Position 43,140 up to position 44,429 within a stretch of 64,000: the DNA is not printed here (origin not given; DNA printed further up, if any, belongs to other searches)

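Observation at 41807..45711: VapBC plus two unknown small proteins plus modified-DNA-sensing HNH nuclease in one coupled operon, converging on a phosphorothioation-associated-type methyltransferase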

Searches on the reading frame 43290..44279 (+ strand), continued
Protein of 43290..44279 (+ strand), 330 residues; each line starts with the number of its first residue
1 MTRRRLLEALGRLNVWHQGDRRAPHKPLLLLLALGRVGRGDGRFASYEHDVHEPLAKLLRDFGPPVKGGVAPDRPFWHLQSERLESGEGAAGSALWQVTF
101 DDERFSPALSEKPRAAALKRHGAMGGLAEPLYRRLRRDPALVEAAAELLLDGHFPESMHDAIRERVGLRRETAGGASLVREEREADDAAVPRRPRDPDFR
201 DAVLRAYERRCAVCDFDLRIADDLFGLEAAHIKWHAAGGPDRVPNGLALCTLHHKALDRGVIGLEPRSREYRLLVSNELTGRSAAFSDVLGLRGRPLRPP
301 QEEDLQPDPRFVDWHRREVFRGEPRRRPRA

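Call 29: find_related_loci(query=A2, collection=genome_contigs, flank=10000)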
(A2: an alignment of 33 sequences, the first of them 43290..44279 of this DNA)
Query A2 (330 aa) in genome_contigs; peptide patterns used: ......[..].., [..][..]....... (x = any residue, [..] = any of these).
600 stretches matched a pattern (row limit reached: there are more); 538 encode a relative of the query (tblastn E <= 1e-3); the best 80 are kept; 80 distinct loci.
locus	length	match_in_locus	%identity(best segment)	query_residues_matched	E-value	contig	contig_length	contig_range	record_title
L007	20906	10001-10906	50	1-325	2e-81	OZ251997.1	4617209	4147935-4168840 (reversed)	MAG: Candidatus Multivorans sp. isolate 0020eb3c-7439-4c9e-8c72-55202c0a045f genome assembly, chromosome: 1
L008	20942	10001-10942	45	1-328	9e-81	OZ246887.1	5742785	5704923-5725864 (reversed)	MAG: Candidatus Binatia bacterium isolate b8ec8574-1247-4dd4-b016-8701380be1a0 genome assembly, chromosome: 1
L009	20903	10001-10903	49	1-325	2e-80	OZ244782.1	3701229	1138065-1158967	MAG: Candidatus Multivoraceae bacterium isolate 3e40288b-8b50-4129-bb98-006f71277a78 genome assembly, chromosome: 1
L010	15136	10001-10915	49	1-327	3e-80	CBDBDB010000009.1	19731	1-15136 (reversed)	MAG: Candidatus Multivorans sp. isolate 25506e0c-16aa-497e-894a-3d9cdfe247fa genome assembly, contig: contig_9, whole ge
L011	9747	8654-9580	51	1-325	7e-80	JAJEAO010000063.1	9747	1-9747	MAG: Acidobacteria bacterium isolate jk18x7bins.57 k141_1946984, whole genome shotgun sequence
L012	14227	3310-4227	52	1-325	1e-79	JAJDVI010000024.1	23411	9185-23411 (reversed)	MAG: Acidobacteria bacterium isolate jk18x22bins.33 k141_317797, whole genome shotgun sequence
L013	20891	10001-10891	48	1-323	9e-78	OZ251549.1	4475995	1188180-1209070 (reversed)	MAG: Candidatus Marinacidobacterium sp. isolate 88176f09-942a-4e48-9e77-24fef9edb6e5 genome assembly, chromosome: 1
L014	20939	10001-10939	44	1-328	2e-77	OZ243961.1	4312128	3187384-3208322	MAG: uncultured Candidatus Binatia bacterium isolate c3ca01ca-9b7f-48ee-8e12-6a9662520b33 genome assembly, chromosome: 1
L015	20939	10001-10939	44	1-328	4e-77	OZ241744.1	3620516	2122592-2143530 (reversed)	MAG: uncultured Candidatus Binatia bacterium isolate 1a802767-3803-4637-ab5b-ce8b9f0f9348 genome assembly, chromosome: 1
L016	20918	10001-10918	55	1-325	2e-76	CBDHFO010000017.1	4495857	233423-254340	MAG: Candidatus Marinacidobacterium sp. isolate 178a2059-1fcc-4348-b026-258adf563acb genome assembly, contig: contig_6,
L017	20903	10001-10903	48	1-325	2e-76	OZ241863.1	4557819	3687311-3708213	MAG: Spirochaetia bacterium isolate 5eda55f6-7d73-4064-946f-addbc1f4c2cc genome assembly, chromosome: 1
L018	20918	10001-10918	54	1-325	2e-75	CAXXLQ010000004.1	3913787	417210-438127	MAG: Vicinamibacteria bacterium isolate d0699c76-2533-4a58-a70c-6c423186d07a genome assembly, contig: contig_4, whole ge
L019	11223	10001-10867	45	7-330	8e-75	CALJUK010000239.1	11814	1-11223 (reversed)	MAG TPA_asm: uncultured Planctomycetaceae bacterium isolate SRR7515932_bin.45_CONCOCT_v1.1_MAG genome assembly, contig:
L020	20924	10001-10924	48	1-321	1e-74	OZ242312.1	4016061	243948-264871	MAG: Gemmatimonadota bacterium isolate 199b9089-fb52-4512-a5e9-bc908b5c825e genome assembly, chromosome: 1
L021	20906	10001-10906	47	1-325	1e-73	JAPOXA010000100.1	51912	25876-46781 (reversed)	MAG: Acidobacteria bacterium isolate COS3_bin_14 NODE_256_length_51912_cov_54.3242, whole genome shotgun sequence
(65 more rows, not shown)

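Call 66: find_encoding_contigs(protein=P0017, flank=8000, max_places=3)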
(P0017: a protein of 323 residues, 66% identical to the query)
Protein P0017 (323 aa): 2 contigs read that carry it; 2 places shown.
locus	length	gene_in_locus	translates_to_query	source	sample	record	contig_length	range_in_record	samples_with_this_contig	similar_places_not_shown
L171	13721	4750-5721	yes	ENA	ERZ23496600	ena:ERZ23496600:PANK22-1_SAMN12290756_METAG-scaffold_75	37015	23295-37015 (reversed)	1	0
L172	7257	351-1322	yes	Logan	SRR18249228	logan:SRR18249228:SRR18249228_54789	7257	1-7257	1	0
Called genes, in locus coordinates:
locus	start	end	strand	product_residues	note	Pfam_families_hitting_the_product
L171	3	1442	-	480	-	?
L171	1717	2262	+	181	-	-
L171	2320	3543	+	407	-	PF00266:Aminotran_5, PF01212:Beta_elim_lyase (weak)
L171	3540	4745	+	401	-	PF01507:PAPS_reduct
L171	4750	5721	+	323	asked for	PF26340:DNA-SBD_ScoMcrA, PF13391:HNH_2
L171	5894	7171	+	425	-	PF14072:DndB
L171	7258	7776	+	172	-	PF06189:5-nucleotidase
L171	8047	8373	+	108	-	-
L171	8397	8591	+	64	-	-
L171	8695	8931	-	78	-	-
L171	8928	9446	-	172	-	PF13274:SocA_Panacea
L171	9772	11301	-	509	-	-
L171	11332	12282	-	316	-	PF03602:Cons_hypoth95 (faint), PF01555:N6_N4_Mtase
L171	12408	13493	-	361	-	PF00753:Lactamase_B, PF12706:Lactamase_B_2 (weak)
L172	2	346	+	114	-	?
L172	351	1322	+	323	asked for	PF26340:DNA-SBD_ScoMcrA, PF13391:HNH_2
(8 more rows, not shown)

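Call 67: find_encoding_contigs(protein=P0029, flank=8000, max_places=3)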
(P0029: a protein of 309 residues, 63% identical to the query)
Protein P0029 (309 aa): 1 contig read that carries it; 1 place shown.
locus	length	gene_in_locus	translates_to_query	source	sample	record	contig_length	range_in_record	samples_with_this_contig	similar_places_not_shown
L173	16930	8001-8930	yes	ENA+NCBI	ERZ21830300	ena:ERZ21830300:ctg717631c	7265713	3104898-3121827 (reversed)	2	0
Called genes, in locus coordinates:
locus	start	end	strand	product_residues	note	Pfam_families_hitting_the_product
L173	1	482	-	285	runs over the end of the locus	-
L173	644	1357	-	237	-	-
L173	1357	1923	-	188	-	-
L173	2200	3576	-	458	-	PF00176:SNF2-rel_dom, PF00270:DEAD (weak), PF00271:Helicase_C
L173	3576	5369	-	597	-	PF03235:GmrSD_N, PF07510:GmrSD_C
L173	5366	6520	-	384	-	PF01507:PAPS_reduct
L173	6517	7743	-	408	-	PF00266:Aminotran_5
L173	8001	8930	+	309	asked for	PF26340:DNA-SBD_ScoMcrA, PF13391:HNH_2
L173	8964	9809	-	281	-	PF05168:HEPN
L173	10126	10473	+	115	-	PF13560:HTH_31 (weak)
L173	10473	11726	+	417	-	PF07804:HipA_C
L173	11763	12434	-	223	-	PF01551:Peptidase_M23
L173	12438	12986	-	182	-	-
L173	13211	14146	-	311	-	-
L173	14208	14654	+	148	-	-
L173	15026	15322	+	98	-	-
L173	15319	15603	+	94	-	PF21716:dnstrm_HI1420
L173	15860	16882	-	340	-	-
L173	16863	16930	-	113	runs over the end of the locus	PF22747:Zn_ribbon_DUF2089, PF09862:DUF2089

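Call 77: search_protein_families(library=ncbifam, proteins=[L171:3540-4742:+, L171:5894-7168:+, L171:2320-3540:+], max_evalue=0.0001)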
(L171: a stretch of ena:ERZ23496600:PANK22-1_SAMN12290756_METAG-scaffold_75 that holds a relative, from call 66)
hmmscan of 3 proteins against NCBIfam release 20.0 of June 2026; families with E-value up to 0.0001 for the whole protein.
L171:3540-4742:+ (401 aa): 8 families
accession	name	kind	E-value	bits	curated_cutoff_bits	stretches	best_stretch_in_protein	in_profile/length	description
NF005316.0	PRK06850.1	equivalog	3.1e-113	379.3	536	1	25-366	27-378/505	hypothetical protein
TIGR03183.1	DNA_S_dndC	equivalog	2.5e-100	336.5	290.4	1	25-356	11-349/447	DNA phosphorothioation system sulfurtransferase DndC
NF010367.0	PRK13795.1-2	equivalog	8e-12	44.4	456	1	24-215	235-398/584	hypothetical protein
NF010366.0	PRK13795.1-1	equivalog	4.7e-10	38.3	745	1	29-173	268-392/667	hypothetical protein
NF010369.0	PRK13795.1-4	equivalog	3.7e-08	32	1086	1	11-168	236-372/633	hypothetical protein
NF006351.0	PRK08576.1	equivalog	7.6e-08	31.4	290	1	16-169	222-347/436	hypothetical protein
NF010368.0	PRK13795.1-3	equivalog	1.3e-07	30.3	588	1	26-171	246-367/635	hypothetical protein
NF006327.0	PRK08557.1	equivalog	7e-05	21.8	366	0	109-173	242-303/415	hypothetical protein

L171:5894-7168:+ (425 aa): 2 families
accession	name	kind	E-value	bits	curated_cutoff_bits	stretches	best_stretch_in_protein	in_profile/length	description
TIGR03187.1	DGQHR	domain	2e-17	63.8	58.85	1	7-328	1-274/276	DGQHR domain-containing protein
TIGR03233.1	DNA_S_dndB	equivalog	1.7e-11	43.8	328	1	3-250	4-223/355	DNA sulfur modification protein DndB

L171:2320-3540:+ (407 aa): 22 families
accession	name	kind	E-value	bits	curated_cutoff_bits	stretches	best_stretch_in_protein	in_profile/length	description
NF010611.0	PRK14012.1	equivalog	1.4e-165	551.2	548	1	1-387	3-390/406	IscS subfamily cysteine desulfurase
TIGR02006.1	IscS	equivalog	4.6e-160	533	643.2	1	1-387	1-386/402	IscS subfamily cysteine desulfurase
TIGR03235.1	DNA_S_dndA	equivalog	4.4e-123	411.1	480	1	6-355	1-352/353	cysteine desulfurase DndA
TIGR03402.1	FeS_nifS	equivalog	4.6e-117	391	530.75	1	5-384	1-378/379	cysteine desulfurase NifS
TIGR03403.1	nifS_epsilon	equivalog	7.3e-92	308.1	587.7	1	5-384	1-381/382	NifS family cysteine desulfurase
NF002806.0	PRK02948.1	subfamily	3e-78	263.4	304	1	5-370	2-366/381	IscS subfamily cysteine desulfurase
TIGR01977.1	am_tr_V_EF2568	hypoth_equivalog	2e-44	152.1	377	1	5-371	1-372/376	cysteine desulfurase family protein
TIGR01979.1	sufS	subfamily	5.5e-44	150.6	475.1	1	4-366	19-389/403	SufS family cysteine desulfurase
NF040779.1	Sec_lyase_SclA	exception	9.5e-34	116.9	525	1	5-371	1-372/378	selenocysteine lyase SclA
TIGR01976.1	am_tr_V_VC1184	hypoth_equivalog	1.4e-30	106.9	352.35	1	4-367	19-396/401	cysteine desulfurase-like protein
NF008126.0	PRK10874.1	equivalog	7.1e-30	104.4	607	1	4-233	20-249/401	cysteine desulfurase CsdA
NF041166.1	f2_encap_cargo1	exception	1.4e-29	103.7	800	1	5-233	247-475/623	family 2A encapsulin nanocompartment cargo protein cysteine desulfurase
TIGR03392.1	FeS_syn_CsdA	equivalog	5.2e-27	95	493.6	1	4-233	17-246/398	cysteine desulfurase CsdA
NF006791.0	PRK09295.1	equivalog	2.5e-26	92.7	661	1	40-233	58-254/406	cysteine desulfurase SufS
TIGR04343.1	egtE_PLP_lyase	equivalog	9.1e-15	54.3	400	1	50-254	55-249/370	ergothioneine biosynthesis PLP-dependent enzyme EgtE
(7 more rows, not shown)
